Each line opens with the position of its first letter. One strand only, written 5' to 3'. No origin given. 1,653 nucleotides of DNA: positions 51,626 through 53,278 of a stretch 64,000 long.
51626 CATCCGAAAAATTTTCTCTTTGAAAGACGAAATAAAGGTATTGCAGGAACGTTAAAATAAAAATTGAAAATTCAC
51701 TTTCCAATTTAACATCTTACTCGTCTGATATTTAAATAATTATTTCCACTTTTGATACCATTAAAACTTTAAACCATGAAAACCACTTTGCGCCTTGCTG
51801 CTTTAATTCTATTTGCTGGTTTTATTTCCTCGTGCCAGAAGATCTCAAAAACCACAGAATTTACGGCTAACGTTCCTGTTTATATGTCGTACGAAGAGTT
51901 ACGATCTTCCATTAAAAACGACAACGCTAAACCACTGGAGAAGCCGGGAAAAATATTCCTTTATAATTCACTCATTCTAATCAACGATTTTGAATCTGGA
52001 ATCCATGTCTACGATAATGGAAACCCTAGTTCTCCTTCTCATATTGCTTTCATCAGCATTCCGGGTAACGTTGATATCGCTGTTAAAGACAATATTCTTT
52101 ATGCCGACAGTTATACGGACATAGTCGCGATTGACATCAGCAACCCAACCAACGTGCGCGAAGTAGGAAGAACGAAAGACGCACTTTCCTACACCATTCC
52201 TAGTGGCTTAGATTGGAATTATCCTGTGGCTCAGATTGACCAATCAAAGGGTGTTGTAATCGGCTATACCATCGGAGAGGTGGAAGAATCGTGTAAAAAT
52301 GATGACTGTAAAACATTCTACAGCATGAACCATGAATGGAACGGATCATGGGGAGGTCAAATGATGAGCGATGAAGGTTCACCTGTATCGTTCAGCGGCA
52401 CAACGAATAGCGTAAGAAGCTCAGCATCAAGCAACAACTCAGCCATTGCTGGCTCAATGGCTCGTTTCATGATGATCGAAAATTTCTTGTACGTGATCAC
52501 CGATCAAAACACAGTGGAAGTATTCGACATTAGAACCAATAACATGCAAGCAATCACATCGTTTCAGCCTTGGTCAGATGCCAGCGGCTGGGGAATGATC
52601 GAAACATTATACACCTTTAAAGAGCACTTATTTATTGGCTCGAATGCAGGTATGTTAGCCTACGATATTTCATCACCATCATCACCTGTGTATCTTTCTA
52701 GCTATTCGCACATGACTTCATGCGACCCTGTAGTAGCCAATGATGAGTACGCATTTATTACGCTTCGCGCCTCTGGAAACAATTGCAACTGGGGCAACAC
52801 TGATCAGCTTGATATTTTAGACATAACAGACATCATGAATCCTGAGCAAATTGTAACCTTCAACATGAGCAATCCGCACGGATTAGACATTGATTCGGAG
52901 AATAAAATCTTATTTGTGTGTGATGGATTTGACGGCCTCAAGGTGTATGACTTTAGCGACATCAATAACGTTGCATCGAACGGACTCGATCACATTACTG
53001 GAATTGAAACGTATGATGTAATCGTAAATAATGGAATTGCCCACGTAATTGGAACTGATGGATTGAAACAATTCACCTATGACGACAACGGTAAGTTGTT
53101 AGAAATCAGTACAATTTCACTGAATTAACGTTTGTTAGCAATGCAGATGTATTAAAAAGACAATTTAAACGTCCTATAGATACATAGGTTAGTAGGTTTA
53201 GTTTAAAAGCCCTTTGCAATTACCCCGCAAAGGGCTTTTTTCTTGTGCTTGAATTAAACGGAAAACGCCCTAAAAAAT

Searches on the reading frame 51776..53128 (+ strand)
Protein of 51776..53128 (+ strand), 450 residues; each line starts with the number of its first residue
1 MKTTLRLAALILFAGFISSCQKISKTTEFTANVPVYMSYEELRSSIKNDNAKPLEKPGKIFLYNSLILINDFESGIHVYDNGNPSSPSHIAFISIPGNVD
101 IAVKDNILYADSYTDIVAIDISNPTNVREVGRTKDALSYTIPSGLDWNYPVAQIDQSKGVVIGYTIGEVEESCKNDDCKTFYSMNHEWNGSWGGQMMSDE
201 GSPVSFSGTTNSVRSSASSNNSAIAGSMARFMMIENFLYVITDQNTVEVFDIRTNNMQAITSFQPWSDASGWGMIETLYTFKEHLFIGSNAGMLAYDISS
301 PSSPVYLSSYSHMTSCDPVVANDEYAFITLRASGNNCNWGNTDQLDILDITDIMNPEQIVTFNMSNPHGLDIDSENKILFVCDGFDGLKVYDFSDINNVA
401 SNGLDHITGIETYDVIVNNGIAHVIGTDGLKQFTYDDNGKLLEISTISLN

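Call 49: search_protein_families(library=pfam, proteins=[window:51776-53128:+], max_evalue=0.01)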
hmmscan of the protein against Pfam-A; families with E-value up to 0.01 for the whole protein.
window:51776-53128:+ (450 aa): 1 family
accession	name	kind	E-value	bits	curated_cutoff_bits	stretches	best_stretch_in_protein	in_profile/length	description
PF08309.17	LVIVD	-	0.00014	21.5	20.2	1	100-133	6-40/42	LVIVD repeat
